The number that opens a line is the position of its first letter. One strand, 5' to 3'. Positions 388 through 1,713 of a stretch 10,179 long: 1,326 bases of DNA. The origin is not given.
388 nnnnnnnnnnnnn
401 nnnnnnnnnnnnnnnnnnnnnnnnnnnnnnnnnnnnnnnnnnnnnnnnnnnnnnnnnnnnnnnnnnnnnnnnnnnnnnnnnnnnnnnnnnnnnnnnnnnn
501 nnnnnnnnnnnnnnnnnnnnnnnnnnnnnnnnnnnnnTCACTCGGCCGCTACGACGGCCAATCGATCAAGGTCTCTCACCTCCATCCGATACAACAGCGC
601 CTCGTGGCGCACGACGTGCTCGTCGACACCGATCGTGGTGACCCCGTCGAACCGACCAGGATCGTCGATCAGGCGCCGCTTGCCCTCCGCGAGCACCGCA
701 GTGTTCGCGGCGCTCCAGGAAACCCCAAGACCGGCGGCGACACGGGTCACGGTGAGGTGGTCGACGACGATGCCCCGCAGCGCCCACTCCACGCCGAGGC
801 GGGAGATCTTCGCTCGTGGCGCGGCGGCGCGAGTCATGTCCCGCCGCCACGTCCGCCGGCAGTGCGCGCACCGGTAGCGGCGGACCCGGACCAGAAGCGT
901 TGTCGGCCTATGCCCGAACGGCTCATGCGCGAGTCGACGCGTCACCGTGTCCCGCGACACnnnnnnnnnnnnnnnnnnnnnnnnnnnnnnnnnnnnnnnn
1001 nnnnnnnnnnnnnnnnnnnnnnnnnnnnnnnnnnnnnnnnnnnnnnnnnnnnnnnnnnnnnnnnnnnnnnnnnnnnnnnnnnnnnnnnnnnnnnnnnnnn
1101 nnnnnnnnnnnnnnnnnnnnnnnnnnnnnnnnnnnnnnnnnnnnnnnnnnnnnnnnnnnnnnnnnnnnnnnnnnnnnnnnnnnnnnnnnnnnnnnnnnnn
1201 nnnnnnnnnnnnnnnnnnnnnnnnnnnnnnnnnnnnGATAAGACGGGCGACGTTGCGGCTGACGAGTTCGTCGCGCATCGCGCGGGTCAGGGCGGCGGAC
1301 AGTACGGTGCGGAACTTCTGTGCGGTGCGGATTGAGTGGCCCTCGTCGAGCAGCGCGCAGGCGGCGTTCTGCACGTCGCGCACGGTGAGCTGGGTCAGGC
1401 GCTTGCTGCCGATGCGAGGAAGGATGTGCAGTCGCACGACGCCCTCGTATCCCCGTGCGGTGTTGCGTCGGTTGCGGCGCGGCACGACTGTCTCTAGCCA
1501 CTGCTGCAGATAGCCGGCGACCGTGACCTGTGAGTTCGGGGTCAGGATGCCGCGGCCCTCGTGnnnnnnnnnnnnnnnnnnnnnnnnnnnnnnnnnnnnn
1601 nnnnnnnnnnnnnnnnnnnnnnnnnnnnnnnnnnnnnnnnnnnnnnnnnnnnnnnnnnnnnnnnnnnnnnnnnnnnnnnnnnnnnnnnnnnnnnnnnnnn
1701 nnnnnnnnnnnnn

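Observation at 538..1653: ISL3 insertion truncating the element's integrase; fossilised island boundary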

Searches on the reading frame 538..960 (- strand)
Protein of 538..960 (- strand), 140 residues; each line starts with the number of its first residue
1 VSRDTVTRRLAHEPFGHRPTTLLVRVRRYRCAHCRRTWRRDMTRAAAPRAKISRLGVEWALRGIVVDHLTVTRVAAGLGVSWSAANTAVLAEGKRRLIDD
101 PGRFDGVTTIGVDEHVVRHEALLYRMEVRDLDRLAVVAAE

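Call 4: search_protein_families(library=pfam, proteins=[window:538-960:-], max_evalue=0.01)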
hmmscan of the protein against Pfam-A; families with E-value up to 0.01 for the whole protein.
window:538-960:- (140 aa): 1 family
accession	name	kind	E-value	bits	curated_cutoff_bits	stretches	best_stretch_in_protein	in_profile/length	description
PF14690.11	Zn_ribbon_ISL3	-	3.7e-06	27.7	25.5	1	4-34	17-47/47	zinc-finger of transposase IS204/IS1001/IS1096/IS1165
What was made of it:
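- Checked: The 538-960 frame hits Pfam Zn_ribbon_ISL3 (E 3.7e-6, above the gathering score; call 4).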

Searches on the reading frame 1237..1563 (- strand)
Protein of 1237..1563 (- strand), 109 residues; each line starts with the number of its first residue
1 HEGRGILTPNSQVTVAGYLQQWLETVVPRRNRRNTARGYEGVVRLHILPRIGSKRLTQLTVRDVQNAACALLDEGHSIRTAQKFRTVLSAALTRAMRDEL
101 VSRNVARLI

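Call 57: search_protein_families(library=ncbifam, proteins=[window:1237-1545:-], max_evalue=0.01)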
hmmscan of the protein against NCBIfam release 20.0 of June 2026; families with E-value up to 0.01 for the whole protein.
seq(103 aa): 0 families

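Call 65: search_dna_similar(query=window:1237-1563:-, collection=plasmids, mode=protein, max_rows=12, max_evalue=0.001)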
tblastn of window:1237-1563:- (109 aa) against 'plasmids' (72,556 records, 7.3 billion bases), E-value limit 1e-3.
Records with a match: 33; places in all: 39; records where one place covers at least 80% of the query: 32.
Best place of each record, by identity: <60% 33.
By first word of the organism name: Streptomyces 17; Bacillus 8; Pseudochrobactrum 4; Deinococcus 1; Nonomuraea 1; Vescimonas 1; Lactiplantibacillus 1.
By predicted mobility (MOB-suite, as given by PLSDB): non-mobilizable 29; mobilizable 2; conjugative 2.
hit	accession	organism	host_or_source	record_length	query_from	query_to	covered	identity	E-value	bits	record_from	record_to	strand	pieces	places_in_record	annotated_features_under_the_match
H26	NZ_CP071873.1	Streptomyces formicae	Camponotus japonicus,Whole organism,head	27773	5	109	96%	35.8%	8e-10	61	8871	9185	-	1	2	site-specific integrase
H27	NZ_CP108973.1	Streptomyces longwoodensis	-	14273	5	109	96%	34.6%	4e-12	68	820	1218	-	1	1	site-specific integrase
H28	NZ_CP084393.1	Pseudochrobactrum sp. XF203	pure culture,Dongxiang wild rice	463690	10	107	90%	36.7%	3e-6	51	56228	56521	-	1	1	site-specific integrase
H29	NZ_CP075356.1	Pseudochrobactrum algeriensis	Bos taurus,cell culture,lymph nodes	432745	10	107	90%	36.7%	3e-6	51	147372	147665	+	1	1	site-specific integrase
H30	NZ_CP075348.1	Pseudochrobactrum algeriensis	Bos taurus,cell culture,lymph nodes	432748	10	107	90%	36.7%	3e-6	51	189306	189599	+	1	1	site-specific integrase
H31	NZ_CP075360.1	Pseudochrobactrum algeriensis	Bos taurus,cell culture,lymph nodes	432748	10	107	90%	36.7%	3e-6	51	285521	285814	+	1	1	site-specific integrase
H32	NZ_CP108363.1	Streptomyces sp. NBC_01343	-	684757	4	107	95%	33.1%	6e-10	61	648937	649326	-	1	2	site-specific integrase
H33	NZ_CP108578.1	Streptomyces goshikiensis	-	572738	4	107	95%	33.1%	3e-7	54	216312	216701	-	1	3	site-specific integrase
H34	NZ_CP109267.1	Streptomyces sp. NBC_01643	-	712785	4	107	95%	33.1%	4e-5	48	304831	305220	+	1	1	site-specific integrase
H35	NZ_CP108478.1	Streptomyces mirabilis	-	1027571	5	109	96%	32.6%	9e-9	58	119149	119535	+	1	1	record has no annotation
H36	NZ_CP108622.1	Streptomyces xanthophaeus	-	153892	4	107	95%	32.8%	3e-9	60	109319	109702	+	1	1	tyrosine-type recombinase/integrase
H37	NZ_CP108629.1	Streptomyces xanthophaeus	-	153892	4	107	95%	32.8%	3e-9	60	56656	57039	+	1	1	tyrosine-type recombinase/integrase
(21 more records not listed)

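Call 67: get_annotated_region(hit=H27, flank=1500)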
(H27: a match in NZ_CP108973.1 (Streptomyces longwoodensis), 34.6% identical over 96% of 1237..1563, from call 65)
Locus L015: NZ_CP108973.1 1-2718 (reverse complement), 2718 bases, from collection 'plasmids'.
description: Streptomyces longwoodensis strain NBC_00735 plasmid unnamed2, complete sequence
organism: Streptomyces longwoodensis (NCBI taxid 68231)
taxonomy: Bacteria; Actinomycetota; Actinomycetes; Kitasatosporales; Streptomycetaceae; Streptomyces; Streptomyces longwoodensis
host: -; source: -; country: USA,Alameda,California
typing (MOB-suite, as given by PLSDB): non-mobilizable
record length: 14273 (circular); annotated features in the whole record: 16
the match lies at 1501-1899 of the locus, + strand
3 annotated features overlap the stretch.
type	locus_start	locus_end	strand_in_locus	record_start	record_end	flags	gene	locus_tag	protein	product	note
CDS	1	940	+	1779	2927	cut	-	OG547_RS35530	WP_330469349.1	DUF3631 domain-containing protein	-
CDS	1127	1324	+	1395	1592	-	-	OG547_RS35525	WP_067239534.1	helix-turn-helix domain-containing protein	-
CDS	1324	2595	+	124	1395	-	-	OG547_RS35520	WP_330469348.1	site-specific integrase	GO:0015074 - DNA integration [Evidence IEA]; GO:0006310 - DNA recombination [Evidence IEA]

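Call 68: get_annotated_region(hit=H26, flank=1500)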
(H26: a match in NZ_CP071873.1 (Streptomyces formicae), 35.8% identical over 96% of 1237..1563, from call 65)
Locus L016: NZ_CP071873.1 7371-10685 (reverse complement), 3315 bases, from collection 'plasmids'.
description: Streptomyces formicae strain 1H-GS9 plasmid unnamed, complete sequence
organism: Streptomyces formicae (NCBI taxid 1616117)
taxonomy: Bacteria; Actinomycetota; Actinomycetes; Kitasatosporales; Streptomycetaceae; Streptomyces; Streptomyces formicae
host: -; source: Camponotus japonicus,Whole organism,head; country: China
typing (MOB-suite, as given by PLSDB): non-mobilizable
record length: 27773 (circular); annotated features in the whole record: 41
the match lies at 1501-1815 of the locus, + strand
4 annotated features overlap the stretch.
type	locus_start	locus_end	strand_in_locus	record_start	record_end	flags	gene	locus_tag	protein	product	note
CDS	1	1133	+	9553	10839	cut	-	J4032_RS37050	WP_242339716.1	replication initiator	-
CDS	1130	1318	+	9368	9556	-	-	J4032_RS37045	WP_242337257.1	helix-turn-helix domain-containing protein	-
CDS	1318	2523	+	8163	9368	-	-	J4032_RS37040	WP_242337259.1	site-specific integrase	GO:0015074 - DNA integration [Evidence IEA]; GO:0006310 - DNA recombination [Evidence IEA]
CDS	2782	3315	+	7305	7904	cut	-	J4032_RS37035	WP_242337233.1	hypothetical protein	-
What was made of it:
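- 1236..1562 (-): Internal fragment of a tyrosine integrase gene (core-binding/SAM-like domain only, about 109 codons). In annotated Streptomyces integrases the match starts 59-61 codons in and ends 232-236 codons before the stop (calls 65, 67, 68).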

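Call 69: search_protein_representatives(protein=window:1237-1563:-)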
Query: 109 residues. Proteins with E-value up to 0.001 (for the whole library): 6742; up to 1e-10: 411; up to 1e-30: 3. The best 150 are listed.
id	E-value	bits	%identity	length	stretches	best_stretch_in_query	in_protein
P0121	2.7e-63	226.4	100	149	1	1-109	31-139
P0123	2.1e-53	194.7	92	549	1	4-109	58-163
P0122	2.1e-50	185.0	94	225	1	4-99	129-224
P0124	1.9e-23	98.6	53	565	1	4-107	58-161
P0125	4.9e-23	97.3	51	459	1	7-109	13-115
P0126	1.1e-21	92.9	48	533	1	1-109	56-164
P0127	1.5e-21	92.5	56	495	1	11-109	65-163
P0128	6.4e-20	87.3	50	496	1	1-108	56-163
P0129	1.7e-19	85.9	48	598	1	12-108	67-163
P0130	2.9e-19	85.2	50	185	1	5-109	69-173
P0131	3.4e-19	85.0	50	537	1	5-109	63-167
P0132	5.0e-19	84.4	51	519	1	15-109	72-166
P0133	6.6e-19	84.0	49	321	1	3-109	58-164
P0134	7.2e-19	83.9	51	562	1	13-109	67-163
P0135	1.6e-18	82.8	51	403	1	6-109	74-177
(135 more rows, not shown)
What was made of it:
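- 1236..1562 (-): It maps to residues 58-163 of the 549-aa P0123 at 92% aa identity (call 69).
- On Tyrosine recombinase / phage-type integrase: 92% identity to residues 58-163 of P0123 (call 69).
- The fragment maps to residues 58-163 of 549 (call 69).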

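Call 70: find_encoding_contigs(protein=P0123, flank=10000, max_places=5)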
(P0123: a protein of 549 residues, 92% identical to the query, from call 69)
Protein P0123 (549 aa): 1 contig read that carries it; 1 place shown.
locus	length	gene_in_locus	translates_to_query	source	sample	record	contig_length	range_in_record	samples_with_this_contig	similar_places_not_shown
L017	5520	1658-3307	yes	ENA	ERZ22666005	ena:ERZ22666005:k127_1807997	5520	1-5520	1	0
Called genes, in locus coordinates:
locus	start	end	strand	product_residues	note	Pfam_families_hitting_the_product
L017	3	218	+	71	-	?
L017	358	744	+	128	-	PF12844:HTH_19 (weak), PF13560:HTH_31, PF01381:HTH_3, PF13413:HTH_25 (weak), PF13443:HTH_26 (weak)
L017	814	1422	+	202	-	PF06114:Peptidase_M78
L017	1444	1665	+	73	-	PF12728:HTH_17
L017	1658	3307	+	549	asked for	PF14659:Phage_int_SAM_3, PF00589:Phage_integrase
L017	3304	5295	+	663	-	PF00239:Resolvase, PF07508:Recombinase, PF13408:Zn_ribbon_recom (faint)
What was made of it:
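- Closest known: Tyrosine integrases of XRE/ImmA/Xis/Int modules. Same: More distant annotated 'site-specific integrase' genes align over the same domain (calls 65, 67-70).
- L017 context: XRE, M78 peptidase, HTH_17, Int, serine recombinase (call 70).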
